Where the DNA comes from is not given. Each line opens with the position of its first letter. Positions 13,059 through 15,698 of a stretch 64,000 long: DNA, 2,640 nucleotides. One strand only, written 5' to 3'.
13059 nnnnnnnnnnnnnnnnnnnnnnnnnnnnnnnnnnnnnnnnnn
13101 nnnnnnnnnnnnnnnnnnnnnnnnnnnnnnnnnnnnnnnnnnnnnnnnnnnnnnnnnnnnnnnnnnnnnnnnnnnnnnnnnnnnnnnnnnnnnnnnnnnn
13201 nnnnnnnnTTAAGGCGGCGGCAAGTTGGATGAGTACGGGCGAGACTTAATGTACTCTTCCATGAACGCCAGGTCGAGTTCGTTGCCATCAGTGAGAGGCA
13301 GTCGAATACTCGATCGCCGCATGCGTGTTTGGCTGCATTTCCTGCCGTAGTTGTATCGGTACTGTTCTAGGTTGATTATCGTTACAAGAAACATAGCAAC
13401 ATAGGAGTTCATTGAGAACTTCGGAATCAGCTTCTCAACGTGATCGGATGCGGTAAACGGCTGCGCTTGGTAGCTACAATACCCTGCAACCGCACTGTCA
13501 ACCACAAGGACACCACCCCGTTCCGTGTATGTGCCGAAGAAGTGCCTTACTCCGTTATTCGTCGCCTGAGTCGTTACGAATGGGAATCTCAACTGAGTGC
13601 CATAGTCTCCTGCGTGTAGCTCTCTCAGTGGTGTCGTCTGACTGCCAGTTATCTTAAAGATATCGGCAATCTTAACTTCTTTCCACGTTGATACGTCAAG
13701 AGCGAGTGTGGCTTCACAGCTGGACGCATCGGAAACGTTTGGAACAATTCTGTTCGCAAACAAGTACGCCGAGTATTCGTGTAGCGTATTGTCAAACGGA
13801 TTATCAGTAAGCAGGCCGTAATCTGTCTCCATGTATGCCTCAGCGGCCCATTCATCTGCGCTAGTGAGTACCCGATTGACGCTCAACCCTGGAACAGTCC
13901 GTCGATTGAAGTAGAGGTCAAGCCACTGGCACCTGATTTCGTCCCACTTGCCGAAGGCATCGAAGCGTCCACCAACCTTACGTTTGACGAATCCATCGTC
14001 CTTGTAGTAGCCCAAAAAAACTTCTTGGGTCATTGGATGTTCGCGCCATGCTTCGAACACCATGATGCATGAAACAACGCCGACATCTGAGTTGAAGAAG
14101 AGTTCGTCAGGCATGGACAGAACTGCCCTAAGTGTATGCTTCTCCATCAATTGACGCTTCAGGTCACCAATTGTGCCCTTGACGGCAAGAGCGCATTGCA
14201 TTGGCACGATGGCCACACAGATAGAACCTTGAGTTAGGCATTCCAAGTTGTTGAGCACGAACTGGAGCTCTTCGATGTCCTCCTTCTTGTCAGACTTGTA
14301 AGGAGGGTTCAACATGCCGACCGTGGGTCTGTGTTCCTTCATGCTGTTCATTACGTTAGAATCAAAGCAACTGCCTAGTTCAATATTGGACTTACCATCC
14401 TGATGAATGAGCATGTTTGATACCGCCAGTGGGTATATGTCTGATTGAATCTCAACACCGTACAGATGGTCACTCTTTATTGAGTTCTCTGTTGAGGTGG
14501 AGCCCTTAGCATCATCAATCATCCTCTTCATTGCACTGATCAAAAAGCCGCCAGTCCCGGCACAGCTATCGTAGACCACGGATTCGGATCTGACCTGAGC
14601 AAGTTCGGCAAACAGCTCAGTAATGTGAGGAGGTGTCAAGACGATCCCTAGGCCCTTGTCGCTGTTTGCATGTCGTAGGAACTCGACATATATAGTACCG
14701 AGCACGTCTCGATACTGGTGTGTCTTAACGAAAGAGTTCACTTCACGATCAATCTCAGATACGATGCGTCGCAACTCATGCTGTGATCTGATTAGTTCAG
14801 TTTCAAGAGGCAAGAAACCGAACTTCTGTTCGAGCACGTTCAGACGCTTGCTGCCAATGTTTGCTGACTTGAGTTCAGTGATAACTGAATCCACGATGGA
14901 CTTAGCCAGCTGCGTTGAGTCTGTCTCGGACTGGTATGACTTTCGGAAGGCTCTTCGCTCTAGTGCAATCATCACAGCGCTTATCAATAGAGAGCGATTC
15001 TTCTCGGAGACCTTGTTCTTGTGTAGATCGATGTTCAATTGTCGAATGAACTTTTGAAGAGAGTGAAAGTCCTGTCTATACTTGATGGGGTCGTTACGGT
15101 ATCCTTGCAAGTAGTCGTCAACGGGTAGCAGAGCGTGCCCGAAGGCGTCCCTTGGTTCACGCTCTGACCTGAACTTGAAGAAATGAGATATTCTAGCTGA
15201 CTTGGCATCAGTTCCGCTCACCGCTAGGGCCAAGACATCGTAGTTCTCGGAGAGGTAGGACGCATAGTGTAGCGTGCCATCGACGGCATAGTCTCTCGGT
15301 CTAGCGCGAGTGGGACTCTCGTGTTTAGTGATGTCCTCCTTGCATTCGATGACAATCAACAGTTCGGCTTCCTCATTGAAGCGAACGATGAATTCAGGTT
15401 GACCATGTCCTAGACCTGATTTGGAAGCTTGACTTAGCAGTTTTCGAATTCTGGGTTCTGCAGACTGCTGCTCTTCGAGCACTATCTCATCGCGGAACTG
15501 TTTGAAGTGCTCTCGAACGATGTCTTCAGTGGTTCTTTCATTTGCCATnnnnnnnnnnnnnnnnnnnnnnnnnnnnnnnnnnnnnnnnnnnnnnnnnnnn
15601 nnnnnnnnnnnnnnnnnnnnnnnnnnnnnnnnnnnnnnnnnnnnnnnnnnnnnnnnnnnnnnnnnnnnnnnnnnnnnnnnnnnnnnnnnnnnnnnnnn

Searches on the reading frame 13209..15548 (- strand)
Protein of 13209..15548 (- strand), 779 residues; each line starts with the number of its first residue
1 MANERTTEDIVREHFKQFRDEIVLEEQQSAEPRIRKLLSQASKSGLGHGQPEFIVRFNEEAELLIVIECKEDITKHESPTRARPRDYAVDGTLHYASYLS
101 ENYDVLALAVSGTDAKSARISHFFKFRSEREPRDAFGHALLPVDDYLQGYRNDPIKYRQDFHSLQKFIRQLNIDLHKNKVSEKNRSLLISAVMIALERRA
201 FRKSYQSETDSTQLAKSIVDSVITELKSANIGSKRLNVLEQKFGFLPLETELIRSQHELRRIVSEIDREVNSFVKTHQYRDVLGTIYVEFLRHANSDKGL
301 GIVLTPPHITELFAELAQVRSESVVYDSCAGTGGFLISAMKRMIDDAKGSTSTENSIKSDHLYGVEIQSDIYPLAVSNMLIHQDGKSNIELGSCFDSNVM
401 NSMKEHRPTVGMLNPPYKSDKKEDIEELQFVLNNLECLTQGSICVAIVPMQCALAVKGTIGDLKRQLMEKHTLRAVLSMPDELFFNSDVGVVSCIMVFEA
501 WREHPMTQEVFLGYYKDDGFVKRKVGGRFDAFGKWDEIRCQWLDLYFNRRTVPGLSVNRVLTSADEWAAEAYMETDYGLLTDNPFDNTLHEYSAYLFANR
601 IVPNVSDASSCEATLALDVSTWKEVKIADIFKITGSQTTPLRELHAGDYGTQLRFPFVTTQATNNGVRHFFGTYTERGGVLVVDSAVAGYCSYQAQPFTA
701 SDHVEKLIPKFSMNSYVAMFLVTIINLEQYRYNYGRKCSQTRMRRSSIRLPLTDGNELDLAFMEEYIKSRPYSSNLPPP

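Call 81: search_protein_families(library=pfam, proteins=[window:13209-15548:-], max_evalue=0.001)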
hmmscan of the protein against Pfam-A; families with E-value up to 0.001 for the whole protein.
window:13209-15548:- (779 aa): 2 families
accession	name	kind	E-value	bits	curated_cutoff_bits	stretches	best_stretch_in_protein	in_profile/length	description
PF02384.22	N6_Mtase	-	2.1e-29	103.3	20.4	1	280-512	3-243/311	N-6 DNA Methylase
PF01420.25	Methylase_S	-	3e-11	44.3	22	1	620-768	2-154/168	Type I restriction modification DNA specificity domain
